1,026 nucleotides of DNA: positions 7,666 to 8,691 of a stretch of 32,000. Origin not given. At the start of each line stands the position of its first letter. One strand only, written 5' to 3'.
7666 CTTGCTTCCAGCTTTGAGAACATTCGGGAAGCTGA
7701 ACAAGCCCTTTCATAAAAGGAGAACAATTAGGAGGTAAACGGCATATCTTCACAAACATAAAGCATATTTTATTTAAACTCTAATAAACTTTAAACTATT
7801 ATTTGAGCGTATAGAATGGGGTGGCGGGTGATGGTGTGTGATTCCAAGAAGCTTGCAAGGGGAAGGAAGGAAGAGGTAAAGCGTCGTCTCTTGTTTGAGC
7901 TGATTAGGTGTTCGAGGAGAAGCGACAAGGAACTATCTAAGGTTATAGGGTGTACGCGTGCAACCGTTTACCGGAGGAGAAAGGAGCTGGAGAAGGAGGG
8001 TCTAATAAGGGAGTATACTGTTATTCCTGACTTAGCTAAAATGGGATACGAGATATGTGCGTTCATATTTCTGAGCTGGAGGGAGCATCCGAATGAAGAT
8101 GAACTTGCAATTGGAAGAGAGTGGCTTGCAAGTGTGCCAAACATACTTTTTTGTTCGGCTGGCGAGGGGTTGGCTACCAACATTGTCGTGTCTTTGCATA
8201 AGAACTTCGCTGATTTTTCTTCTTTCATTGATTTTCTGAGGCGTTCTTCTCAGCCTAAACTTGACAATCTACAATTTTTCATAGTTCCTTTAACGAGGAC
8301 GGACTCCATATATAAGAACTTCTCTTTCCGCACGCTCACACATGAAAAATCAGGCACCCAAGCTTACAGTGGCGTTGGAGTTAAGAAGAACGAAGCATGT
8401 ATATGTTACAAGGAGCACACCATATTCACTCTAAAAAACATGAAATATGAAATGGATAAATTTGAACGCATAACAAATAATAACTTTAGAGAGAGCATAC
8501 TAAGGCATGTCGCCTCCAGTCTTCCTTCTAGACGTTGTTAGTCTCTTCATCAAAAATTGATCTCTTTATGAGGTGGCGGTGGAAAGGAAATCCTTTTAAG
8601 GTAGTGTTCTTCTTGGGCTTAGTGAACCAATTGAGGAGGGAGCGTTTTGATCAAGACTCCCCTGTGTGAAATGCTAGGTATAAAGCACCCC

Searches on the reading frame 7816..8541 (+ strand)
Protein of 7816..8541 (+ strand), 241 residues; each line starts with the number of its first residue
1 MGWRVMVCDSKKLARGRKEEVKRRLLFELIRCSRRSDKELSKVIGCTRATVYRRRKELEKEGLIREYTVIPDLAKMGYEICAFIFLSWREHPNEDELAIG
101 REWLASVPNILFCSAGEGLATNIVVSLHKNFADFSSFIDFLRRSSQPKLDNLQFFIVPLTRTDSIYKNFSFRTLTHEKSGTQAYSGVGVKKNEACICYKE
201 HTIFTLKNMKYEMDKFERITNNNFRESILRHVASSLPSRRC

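Call 51: search_protein_families(library=pfam, proteins=[window:7816-8541:+])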
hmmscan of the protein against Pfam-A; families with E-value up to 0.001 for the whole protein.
window:7816-8541:+ (241 aa): 5 families
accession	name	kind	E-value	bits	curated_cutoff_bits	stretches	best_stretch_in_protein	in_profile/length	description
PF13412.12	HTH_24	-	7e-08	32.4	21.9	1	20-65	3-48/48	Winged helix-turn-helix DNA-binding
PF13404.12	HTH_AsnC-type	-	1.1e-05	25.6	27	1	23-59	6-42/42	AsnC-type helix-turn-helix domain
PF13545.12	HTH_Crp_2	-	6.4e-05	23.3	27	1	36-75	24-66/70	Crp-like helix-turn-helix domain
PF25213.1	HVO_A0261_N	-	0.0002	21.6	35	1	22-66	12-56/86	HVO_A0261 N-terminal domain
PF13384.12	HTH_23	-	0.00077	19.6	24.6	0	20-63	4-46/50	Homeodomain-like domain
